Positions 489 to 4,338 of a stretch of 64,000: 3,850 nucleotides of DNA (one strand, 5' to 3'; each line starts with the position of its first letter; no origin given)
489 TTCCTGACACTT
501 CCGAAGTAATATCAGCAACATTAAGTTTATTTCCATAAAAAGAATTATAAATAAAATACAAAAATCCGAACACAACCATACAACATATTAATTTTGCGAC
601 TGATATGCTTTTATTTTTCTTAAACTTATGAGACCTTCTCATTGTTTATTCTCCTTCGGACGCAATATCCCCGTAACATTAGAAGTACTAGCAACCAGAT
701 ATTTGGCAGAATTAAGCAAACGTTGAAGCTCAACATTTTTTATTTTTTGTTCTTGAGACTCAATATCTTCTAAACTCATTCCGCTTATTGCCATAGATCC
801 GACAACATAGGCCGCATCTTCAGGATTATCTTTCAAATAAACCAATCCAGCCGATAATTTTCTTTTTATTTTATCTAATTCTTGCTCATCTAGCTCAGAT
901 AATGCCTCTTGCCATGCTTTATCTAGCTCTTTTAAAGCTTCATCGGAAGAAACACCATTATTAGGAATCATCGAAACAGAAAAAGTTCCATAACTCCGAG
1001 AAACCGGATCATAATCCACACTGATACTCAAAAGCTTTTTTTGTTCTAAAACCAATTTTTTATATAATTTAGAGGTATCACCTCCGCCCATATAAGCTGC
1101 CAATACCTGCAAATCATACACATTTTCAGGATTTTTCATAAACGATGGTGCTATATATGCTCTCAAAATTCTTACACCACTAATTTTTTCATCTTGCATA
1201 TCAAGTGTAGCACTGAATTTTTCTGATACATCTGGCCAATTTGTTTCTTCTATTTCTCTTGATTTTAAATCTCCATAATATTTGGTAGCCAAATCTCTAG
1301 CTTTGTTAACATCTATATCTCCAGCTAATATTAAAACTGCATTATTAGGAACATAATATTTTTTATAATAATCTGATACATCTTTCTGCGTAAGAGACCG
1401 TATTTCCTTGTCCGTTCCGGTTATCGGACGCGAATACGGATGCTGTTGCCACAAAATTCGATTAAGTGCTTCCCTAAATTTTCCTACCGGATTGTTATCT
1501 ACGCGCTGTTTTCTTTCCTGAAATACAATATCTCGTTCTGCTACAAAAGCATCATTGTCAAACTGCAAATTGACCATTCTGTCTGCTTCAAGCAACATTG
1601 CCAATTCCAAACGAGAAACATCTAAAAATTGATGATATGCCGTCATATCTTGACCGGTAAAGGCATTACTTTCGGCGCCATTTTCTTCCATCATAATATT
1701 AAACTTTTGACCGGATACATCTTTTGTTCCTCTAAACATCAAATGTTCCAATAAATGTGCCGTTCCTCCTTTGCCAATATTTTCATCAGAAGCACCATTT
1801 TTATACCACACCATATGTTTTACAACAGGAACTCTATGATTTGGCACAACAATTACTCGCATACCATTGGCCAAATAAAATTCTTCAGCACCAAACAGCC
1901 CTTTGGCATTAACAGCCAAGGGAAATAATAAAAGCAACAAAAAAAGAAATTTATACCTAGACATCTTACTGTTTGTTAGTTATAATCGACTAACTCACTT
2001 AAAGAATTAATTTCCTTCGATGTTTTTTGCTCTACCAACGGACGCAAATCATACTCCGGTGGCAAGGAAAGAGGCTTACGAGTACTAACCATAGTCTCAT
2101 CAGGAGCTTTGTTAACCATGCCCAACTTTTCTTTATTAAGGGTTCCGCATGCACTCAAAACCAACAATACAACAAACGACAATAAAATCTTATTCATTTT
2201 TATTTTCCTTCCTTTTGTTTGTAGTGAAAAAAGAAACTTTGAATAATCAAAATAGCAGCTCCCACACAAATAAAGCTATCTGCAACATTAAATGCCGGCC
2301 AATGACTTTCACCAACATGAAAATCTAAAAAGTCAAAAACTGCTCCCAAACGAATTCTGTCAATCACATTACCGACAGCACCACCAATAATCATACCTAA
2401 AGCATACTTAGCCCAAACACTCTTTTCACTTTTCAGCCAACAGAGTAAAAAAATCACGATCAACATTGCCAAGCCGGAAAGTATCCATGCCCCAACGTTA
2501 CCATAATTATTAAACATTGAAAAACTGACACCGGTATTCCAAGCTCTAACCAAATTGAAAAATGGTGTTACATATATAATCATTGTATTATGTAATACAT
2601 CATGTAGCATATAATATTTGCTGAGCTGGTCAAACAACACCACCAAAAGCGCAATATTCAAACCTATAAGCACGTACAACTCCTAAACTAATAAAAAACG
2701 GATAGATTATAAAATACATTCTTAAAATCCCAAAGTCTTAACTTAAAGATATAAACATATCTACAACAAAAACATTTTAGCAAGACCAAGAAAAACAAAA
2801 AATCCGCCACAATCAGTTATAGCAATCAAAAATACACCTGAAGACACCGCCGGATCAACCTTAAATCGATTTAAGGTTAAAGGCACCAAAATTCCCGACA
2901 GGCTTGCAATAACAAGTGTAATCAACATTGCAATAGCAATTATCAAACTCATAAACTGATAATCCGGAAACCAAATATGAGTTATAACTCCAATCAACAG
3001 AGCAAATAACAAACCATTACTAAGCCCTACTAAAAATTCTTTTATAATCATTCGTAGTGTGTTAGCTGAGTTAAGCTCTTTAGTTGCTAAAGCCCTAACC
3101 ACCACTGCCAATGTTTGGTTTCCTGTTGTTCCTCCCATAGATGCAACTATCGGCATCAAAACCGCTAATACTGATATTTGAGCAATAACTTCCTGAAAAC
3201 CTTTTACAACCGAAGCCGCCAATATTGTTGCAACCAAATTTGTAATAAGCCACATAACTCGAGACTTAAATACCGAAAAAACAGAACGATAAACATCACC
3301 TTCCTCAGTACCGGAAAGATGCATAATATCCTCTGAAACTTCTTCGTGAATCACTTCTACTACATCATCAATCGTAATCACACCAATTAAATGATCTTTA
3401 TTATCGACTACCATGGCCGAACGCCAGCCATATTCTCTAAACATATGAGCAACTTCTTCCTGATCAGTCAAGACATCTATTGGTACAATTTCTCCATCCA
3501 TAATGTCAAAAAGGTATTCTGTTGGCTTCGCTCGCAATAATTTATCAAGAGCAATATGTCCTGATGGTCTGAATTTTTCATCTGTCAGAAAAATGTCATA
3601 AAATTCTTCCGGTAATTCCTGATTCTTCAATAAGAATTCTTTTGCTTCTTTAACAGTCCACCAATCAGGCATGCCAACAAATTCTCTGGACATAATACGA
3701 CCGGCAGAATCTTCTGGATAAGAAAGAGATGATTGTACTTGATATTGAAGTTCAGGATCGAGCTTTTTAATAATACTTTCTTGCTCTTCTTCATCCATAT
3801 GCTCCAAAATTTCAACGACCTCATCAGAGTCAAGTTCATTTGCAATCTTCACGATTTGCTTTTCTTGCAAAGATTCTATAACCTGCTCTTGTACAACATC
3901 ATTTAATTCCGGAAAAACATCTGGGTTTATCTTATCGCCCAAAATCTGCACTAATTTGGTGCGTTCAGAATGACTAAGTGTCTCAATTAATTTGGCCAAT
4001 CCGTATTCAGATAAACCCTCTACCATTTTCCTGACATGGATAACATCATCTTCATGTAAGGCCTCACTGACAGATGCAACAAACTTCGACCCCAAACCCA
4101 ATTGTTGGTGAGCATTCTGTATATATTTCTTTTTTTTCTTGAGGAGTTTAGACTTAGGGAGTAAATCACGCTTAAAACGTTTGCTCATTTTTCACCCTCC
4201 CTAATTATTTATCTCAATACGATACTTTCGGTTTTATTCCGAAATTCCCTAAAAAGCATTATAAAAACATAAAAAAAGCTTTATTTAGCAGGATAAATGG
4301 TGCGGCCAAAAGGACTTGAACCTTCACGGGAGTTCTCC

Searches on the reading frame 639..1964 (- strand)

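Call 57: search_protein_families(library=pfam, proteins=[window:639-1964:-], max_evalue=0.00001)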
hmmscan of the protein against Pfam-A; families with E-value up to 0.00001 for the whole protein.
window:639-1964:- (441 aa): 2 families
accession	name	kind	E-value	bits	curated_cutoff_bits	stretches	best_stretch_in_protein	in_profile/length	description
PF05193.26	Peptidase_M16_C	-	6.6e-28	98.2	23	1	190-370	1-181/181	Peptidase M16 inactive domain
PF00675.25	Peptidase_M16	-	1.6e-21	77.2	22.3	1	37-184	2-148/149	Insulinase (Peptidase family M16)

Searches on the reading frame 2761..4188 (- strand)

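Call 57: search_protein_families(library=pfam, proteins=[window:2761-4188:-], max_evalue=0.00001)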
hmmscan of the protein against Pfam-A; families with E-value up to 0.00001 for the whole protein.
window:2761-4188:- (475 aa): 3 families
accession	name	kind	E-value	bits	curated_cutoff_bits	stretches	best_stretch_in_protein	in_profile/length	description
PF01769.21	MgtE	-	1.8e-31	109.5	27.6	1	345-469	1-125/125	Divalent cation transporter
PF03448.22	MgtE_N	-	3.7e-22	79.2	25.9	1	62-160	4-102/102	MgtE intracellular N domain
PF00571.33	CBS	-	1.2e-09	38.8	24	1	228-281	3-56/57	CBS domain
